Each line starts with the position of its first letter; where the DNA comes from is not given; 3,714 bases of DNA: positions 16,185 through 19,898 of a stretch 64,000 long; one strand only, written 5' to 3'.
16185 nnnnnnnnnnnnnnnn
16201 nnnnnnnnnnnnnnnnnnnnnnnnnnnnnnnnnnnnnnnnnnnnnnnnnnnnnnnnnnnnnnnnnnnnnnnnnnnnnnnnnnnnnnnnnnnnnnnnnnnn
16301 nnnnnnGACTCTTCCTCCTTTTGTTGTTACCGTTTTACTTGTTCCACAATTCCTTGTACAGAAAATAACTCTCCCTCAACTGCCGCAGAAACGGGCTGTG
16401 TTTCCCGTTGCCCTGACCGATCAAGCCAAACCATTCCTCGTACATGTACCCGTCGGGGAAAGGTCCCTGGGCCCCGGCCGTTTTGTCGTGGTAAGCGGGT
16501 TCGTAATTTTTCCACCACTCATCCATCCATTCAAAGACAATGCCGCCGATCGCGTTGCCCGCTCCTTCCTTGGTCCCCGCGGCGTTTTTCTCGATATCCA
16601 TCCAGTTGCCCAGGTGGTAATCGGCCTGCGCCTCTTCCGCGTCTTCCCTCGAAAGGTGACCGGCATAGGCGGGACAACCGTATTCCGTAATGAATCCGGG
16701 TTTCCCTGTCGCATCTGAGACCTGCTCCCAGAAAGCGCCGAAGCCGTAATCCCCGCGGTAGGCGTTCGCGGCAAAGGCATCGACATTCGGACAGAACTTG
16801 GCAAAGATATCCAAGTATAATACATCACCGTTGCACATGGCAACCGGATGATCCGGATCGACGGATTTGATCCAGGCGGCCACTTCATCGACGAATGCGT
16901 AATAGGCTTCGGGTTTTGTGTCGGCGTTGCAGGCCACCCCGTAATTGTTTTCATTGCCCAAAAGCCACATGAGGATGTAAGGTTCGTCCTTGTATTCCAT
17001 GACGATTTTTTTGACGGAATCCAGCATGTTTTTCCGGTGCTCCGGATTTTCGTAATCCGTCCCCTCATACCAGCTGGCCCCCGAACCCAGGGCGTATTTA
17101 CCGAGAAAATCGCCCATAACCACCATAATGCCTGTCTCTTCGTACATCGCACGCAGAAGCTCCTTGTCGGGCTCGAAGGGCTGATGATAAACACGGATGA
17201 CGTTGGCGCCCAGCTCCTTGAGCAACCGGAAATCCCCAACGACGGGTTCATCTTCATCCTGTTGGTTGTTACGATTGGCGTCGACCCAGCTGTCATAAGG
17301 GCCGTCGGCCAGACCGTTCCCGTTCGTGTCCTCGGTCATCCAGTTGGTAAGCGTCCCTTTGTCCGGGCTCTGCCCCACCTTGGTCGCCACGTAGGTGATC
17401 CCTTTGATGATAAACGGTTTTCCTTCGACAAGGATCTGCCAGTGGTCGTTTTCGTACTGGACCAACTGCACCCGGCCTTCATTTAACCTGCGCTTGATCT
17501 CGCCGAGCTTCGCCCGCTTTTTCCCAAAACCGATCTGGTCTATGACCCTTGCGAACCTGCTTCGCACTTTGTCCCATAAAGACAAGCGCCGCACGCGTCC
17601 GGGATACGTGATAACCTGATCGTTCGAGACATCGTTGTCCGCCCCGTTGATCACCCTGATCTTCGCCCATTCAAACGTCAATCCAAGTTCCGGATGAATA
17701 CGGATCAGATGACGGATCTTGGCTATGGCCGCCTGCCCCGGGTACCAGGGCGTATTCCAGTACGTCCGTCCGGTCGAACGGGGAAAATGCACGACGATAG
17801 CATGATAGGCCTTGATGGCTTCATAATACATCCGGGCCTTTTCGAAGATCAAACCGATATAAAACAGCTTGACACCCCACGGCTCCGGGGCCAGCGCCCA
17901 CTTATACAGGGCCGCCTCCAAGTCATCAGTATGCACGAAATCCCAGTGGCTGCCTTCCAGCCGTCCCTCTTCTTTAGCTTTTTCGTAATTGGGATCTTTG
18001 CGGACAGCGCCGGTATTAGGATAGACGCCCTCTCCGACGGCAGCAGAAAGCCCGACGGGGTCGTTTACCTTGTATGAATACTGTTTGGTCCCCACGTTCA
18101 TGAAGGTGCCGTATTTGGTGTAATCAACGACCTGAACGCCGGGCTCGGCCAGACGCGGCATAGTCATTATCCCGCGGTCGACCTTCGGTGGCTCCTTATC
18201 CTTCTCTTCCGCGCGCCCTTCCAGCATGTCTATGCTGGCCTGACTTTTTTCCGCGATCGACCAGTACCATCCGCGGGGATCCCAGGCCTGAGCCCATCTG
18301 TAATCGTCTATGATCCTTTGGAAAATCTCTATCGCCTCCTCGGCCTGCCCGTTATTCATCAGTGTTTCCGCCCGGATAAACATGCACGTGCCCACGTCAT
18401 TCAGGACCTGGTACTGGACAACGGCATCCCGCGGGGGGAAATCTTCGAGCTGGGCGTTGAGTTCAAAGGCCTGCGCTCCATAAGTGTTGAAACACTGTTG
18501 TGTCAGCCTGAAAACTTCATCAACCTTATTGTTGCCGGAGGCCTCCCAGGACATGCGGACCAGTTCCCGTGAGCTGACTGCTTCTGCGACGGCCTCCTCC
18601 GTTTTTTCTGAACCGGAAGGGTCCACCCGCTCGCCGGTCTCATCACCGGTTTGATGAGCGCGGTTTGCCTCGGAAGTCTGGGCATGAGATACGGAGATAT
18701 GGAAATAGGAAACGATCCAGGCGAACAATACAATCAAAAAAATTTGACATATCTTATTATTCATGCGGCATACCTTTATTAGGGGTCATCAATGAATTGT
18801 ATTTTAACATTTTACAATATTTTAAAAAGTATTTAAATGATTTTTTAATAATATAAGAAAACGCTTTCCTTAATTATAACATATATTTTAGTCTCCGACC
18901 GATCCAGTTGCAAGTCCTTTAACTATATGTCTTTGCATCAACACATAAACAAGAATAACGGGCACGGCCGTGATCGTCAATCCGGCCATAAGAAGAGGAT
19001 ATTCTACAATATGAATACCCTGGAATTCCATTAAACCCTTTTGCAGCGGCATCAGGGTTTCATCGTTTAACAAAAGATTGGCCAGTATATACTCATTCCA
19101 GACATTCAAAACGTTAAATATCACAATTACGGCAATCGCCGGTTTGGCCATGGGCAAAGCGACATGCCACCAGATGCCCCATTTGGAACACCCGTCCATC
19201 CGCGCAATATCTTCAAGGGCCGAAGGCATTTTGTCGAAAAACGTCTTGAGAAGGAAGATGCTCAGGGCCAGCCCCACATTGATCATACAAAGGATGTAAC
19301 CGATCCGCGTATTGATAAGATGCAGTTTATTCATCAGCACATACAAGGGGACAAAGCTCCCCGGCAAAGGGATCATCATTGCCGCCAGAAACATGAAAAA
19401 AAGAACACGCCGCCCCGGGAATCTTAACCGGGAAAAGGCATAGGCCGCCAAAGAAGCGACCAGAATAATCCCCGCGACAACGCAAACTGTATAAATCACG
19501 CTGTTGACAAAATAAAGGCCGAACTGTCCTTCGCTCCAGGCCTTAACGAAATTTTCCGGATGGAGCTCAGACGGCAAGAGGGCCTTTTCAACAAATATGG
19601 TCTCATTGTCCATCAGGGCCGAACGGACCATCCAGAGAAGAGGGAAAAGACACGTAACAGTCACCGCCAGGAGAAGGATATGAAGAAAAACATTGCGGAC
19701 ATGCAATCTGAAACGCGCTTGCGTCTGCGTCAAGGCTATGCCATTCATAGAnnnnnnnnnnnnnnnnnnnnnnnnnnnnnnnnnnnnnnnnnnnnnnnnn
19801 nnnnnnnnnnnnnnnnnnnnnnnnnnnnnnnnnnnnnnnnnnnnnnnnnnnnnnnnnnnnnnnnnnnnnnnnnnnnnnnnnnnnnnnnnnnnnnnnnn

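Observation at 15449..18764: Unassigned ~125-aa Trp/Tyr-rich helical domain: two tandem copies as a standalone secreted protein and one to two copies at the N-terminus of the adjacent secreted GH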

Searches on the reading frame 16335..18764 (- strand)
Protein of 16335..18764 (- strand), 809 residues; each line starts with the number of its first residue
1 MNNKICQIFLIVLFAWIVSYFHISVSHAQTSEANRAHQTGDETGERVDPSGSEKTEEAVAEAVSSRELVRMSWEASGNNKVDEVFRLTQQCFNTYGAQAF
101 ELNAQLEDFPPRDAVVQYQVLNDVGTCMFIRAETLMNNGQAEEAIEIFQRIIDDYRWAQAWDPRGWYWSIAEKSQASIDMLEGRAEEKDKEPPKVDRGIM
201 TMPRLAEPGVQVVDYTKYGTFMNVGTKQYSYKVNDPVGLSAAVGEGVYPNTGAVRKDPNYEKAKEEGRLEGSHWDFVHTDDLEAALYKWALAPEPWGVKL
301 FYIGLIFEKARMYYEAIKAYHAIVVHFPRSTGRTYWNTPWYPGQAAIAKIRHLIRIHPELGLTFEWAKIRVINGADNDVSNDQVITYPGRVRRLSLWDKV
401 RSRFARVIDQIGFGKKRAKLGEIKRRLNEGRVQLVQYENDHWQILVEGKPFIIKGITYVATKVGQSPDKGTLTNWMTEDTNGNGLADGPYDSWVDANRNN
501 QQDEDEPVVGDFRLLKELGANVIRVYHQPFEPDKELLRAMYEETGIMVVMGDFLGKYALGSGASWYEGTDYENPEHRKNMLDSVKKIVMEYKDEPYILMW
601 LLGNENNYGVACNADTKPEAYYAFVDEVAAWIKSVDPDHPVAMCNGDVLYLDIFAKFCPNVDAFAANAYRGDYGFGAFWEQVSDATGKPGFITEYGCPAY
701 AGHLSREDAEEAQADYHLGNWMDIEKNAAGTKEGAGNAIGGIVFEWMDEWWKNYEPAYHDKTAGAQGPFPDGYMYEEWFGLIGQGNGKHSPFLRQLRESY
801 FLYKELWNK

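Call 4: search_protein_families(library=pfam, proteins=[window:16335-18764:-], max_evalue=1)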
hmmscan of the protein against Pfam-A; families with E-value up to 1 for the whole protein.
window:16335-18764:- (809 aa): 9 families
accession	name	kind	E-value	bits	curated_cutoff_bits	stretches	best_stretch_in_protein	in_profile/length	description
PF02836.23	Glyco_hydro_2_C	-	2.5e-14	53.5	21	1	506-706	36-223/302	Glycosyl hydrolases family 2, TIM barrel domain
PF13174.12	TPR_6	-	1.6e-07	31.9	26.3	2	127-155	2-30/33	Tetratricopeptide repeat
PF07719.23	TPR_2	-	6.2e-05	23.3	27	1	128-152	4-28/34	Tetratricopeptide repeat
PF03198.20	Glyco_hydro_72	-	0.00085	19.1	25.9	1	504-697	52-249/314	Glucanosyltransferase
PF13428.12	TPR_14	-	0.0014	19.6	23.5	1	131-160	7-37/44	Tetratricopeptide repeat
PF11790.14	Glyco_hydro_cc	-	0.0027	17.8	21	1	635-711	105-187/237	Glycosyl hydrolase catalytic core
PF00515.34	TPR_1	-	0.0028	17.9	27.8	0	300-321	4-25/34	Tetratricopeptide repeat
PF02449.21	Glyco_hydro_42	-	0.0099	15.7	21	1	571-625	103-158/376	Beta-galactosidase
PF13181.12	TPR_8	-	0.23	12.1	25.7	0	129-152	5-28/34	Tetratricopeptide repeat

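Call 8: search_protein_families(library=ncbifam, proteins=[window:16335-18764:-], max_evalue=0.01)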
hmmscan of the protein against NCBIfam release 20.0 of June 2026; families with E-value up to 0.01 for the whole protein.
window:16335-18764:- (809 aa): 5 families
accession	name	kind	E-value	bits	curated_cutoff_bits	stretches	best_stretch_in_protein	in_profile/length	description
NF007538.0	PRK10150.1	equivalog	1.9e-07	29.8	544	1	503-671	313-477/607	beta-glucuronidase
NF007666.0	PRK10340.1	equivalog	0.00011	20.1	1284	1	506-613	355-457/1030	beta-galactosidase subunit alpha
NF007074.0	PRK09525.1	subfamily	0.00012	20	1221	1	504-646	369-490/1027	beta-galactosidase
NF041100.1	betagal_LacZ_Ttogales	equivalog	0.00013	19.8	2000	1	508-664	351-494/1090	beta-galactosidase LacZ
NF052611.1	beta_gal_Bga2A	equivalog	0.00027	19.1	999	1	505-609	356-461/1007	beta-galactosidase, LacZ type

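Call 22: search_solved_structures(query=window:16335-18764:-, max_evalue=0.1, show_alignments=0)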
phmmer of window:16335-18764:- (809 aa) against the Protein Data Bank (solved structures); distinct sequences matched with E-value up to 0.1: 20.
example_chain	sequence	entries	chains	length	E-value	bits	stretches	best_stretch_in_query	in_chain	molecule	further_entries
9oro_A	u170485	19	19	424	3.4e-14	55.3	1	567-721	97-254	Glycoside hydrolase family 158 | GH158(Pro)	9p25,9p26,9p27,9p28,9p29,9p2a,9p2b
6pal_A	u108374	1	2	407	2.2e-07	32.7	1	567-697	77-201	Uncharacterized protein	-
5c70_A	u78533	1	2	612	2.6e-06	29.1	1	495-702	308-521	Glucuronidase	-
5c71_A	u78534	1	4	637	1.1e-05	27.1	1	495-677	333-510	Glucuronidase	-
1yq2_A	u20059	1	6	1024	2.4e-05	26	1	510-610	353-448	beta-galactosidase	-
1bhg_A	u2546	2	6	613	3.2e-05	25.5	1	508-674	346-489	BETA-GLUCURONIDASE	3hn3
6ncw_A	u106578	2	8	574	0.00031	22.3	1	510-705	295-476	Beta-galacturonidase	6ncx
6lem_B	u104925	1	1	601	0.00036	22.1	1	504-676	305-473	Beta-D-glucuronidase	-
7pr6_AAA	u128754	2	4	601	0.00036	22.1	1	504-676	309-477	Beta-glucuronidase | Beta-D-glucuronidase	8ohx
6lej_B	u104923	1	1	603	0.00036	22.1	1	504-676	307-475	Beta-D-glucuronidase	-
4jhz_A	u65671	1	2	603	0.00037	22.1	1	504-676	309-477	Beta-glucuronidase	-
6leg_A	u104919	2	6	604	0.00037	22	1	504-676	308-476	Beta-D-glucuronidase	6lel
3k4a_A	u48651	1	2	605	0.00037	22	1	504-676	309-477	Beta-glucuronidase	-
3k46_A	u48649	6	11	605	0.00037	22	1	504-676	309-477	Beta-glucuronidase | Beta-D-glucuronidase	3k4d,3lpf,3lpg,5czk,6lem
6lej_A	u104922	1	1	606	0.00037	22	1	504-676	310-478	Beta-D-glucuronidase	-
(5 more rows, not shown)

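Call 35: find_homologous_proteins(query=window:16335-18764:-, max_evalue=0.001)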
Query window:16335-18764:- (809 aa): 1171 proteins with E <= 0.001 among 8000 candidates; the best 120 are listed.
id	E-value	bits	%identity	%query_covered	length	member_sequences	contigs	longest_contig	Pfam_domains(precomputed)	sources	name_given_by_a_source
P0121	0.0e+0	1923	100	100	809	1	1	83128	PF26410.1,PF02836.24,PF13174.13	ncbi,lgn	-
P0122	0.0e+0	1368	74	93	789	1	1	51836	PF26410.1,PF03198.21,PF02836.24,PF07719.24,PF13174.13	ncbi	-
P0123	0.0e+0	1261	67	95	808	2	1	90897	PF03198.21,PF02836.24,PF07719.24,PF13174.13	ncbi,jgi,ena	-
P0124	0.0e+0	1258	70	93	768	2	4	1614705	PF26410.1,PF02836.24,PF07719.24,PF13174.13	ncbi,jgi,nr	ncbi:MAG TPA: glycoside hydrolase family 2 TIM barrel-domain containing protein [Candidatus Omnitrop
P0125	0.0e+0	1251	68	93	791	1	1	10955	PF26410.1,PF03198.21,PF02836.24,PF07719.24,PF13174.13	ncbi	-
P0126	0.0e+0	1247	64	100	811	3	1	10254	PF26410.1,PF03198.21,PF02836.24,PF13174.13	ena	-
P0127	0.0e+0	1244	68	93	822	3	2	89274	PF13428.13,PF02836.24,PF07719.24,PF13174.13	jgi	-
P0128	0.0e+0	1238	63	100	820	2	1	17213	PF02836.24,PF13174.13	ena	-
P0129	0.0e+0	1222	65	95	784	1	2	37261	PF03198.21,PF02836.24,PF07719.24,PF13174.13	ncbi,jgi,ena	-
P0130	0.0e+0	1212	65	95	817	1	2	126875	PF02836.24,PF13174.13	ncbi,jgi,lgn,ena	-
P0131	0.0e+0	1211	63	99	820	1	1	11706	PF03198.21,PF02836.24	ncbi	-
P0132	0.0e+0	1209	66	93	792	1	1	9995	PF26410.1,PF02836.24,PF07719.24,PF13174.13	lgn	-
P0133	0.0e+0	1209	67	93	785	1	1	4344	PF26410.1,PF03198.21,PF02836.24,PF07719.24,PF13174.13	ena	-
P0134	0.0e+0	1205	66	93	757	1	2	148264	PF26410.1,PF03198.21,PF02836.24,PF07719.24,PF13174.13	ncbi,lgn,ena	-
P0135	0.0e+0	1198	65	93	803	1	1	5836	PF26410.1,PF03198.21,PF02836.24,PF13174.13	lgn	-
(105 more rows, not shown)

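Call 53: predict_structure(alignment_id=A3)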
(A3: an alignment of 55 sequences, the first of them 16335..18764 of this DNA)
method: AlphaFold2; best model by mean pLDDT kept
length: 809 residues; sequences in the alignment: 55
mean_pLDDT: 81.7   pTM: 0.80
mean pLDDT of the five models: 81.7, 79.2, 78.2, 75.7, 75.0
residues with pLDDT >= 90: 371; 70-90: 264; 50-70: 105; < 50: 69
segments of 3 or more residues with pLDDT < 50: 1-3, 24-59, 163-165, 463-467, 751-757, 763-772
pLDDT, mean of each block of 10 residues (from residue 1): 60 75 45 34 36 39 86 81 95 96 91 81 93 87 94 90 63 84 70 69 92 97 97 97 93 90 93 84 94 93 94 97 97 71 92 91 91 76 92 90 71 65 92 96 96 89 52 77 83 82 85 93 88 93 97 72 72 89 93 96 68 77 95 96 78 90 88 87 90 80 76 88 93 91 74 48 45 61 57 80 92
secondary structure, 60 per line:
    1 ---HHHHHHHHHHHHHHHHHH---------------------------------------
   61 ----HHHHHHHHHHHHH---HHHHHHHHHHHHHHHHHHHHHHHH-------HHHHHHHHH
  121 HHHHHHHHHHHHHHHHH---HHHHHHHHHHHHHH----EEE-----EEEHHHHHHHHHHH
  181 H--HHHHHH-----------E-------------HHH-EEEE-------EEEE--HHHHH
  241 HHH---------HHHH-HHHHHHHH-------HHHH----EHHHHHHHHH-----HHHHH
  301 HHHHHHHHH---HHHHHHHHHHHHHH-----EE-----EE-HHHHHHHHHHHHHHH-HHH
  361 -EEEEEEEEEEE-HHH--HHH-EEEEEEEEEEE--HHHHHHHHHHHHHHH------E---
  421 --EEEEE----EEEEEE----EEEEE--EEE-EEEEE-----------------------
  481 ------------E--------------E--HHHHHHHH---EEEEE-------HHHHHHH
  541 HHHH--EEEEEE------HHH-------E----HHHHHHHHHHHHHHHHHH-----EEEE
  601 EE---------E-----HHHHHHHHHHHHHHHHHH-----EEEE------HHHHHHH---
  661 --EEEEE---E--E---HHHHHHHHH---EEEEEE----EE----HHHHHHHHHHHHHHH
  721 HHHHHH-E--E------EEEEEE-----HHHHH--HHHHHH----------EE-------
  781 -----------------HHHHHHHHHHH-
elements in order (helices of 4 or more, strands of 3 or more residues): H4-21 H65-77 H81-104 H112-137 H141-154 E159-161 E167-169 H170-181 H184-189 E219-222 E230-233 H236-243 H253-256 H258-265 H273-276 H282-290 H296-309 H313-326 H342-356 E362-372 E383-393 H396-410 E423-427 E432-437 E442-446 E449-451 E453-457 H511-518 E522-526 H534-544 E547-552 H574-591 E597-602 H618-635 E641-644 H651-657 E663-667 H678-686 E690-695 H706-726 E738-743 H749-753 H756-761 H798-808

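Call 56: fold_search(model_id=the predicted structure, library=pdb)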
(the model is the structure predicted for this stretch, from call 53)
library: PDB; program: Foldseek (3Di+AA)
matches with E <= 10: 1395; with E <= 0.001: 174
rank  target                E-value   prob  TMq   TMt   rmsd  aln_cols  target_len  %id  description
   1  9oro_A                3.6e-12  1.00  0.26  0.49   7.1       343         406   22  Crystal structure of GH158(Pro) soaked with laminaritetraose at 1.31 angstrom resolution (released 2026-03-11)
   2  9p26                  9.7e-12  1.00  0.29  0.56   5.4       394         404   21  Crystal structure of GH158(Pro) at 1.40 angstrom resolution (released 2026-03-11)
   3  9p25                  1.0e-11  1.00  0.26  0.49   5.7       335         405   22  Crystal structure of GH158(Pro) at 0.89 angstrom resolution (released 2026-03-11)
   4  9p2f_A                1.7e-11  1.00  0.25  0.47   7.3       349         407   21  Crystal structure of GH158(Pro) soaked with mixed linkage (G4G3G) oligosaccharide at 1.15 angstrom resolution (released 2026-03-11)
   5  6xxw                  5.7e-10  1.00  0.28  0.39   6.7       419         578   16  Structure of beta-D-Glucuronidase for Dictyoglomus thermophilum. (released 2020-07-15)
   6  6pal_A                1.5e-09  1.00  0.28  0.52   6.3       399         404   18  Bacteroides uniformis endo-laminarinase BuGH158 from the beta(1,3)-glucan utilization locus (released 2020-04-01)
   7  6pal_B                1.6e-09  1.00  0.26  0.49   6.9       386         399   17  Bacteroides uniformis endo-laminarinase BuGH158 from the beta(1,3)-glucan utilization locus (released 2020-04-01)
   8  8pe1_A                4.1e-09  1.00  0.26  0.45   7.7       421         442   15  Crystal structure of Gel4 in complex with Nanobody 4 (released 2024-06-19)
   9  8pe1_B                4.5e-09  1.00  0.26  0.44   8.2       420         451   16  Crystal structure of Gel4 in complex with Nanobody 4 (released 2024-06-19)
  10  6ld0_A                1.1e-08  1.00  0.26  0.33  11.2       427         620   16  Structure of Bifidobacterium dentium beta-glucuronidase complexed with C6-hexyl uronic isofagomine (released 2021-01-27)
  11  6ldc_A                2.2e-08  1.00  0.27  0.34   7.1       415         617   17  Structure of Bifidobacterium dentium beta-glucuronidase complexed with C6-nonyl uronic isofagomine (released 2021-01-27)
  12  8z47                  3.9e-08  1.00  0.24  0.36  11.8       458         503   12  Beta-galactosidase from Bacteroides xylanisolvens (ligand-free) (released 2025-01-01)
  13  5z1a                  5.0e-08  1.00  0.28  0.34   7.1       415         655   17  The crystal structure of Bacteroides fragilis beta-glucuronidase in complex with uronic isofagomine (released 2018-12-12)
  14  3wh9_A                5.7e-08  1.00  0.23  0.48   7.1       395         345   14  The ligand-free structure of ManBK from Aspergillus niger BK01 (released 2014-10-08)
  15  8pe2_A                7.3e-08  1.00  0.26  0.43   7.8       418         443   15  Crystal structure of Gel4 in complex with Nanobody 3 (released 2024-06-19)
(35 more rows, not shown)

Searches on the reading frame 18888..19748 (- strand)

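Call 7: search_protein_families(library=pfam, proteins=[window:18888-19748:-], max_evalue=0.001)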
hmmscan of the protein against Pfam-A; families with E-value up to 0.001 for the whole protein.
window:18888-19748:- (286 aa): 1 family
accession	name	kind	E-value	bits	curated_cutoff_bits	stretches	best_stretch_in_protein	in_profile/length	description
PF00528.27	BPD_transp_1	-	6.6e-16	59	26.4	1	95-279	2-182/184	Binding-protein-dependent transport system inner membrane component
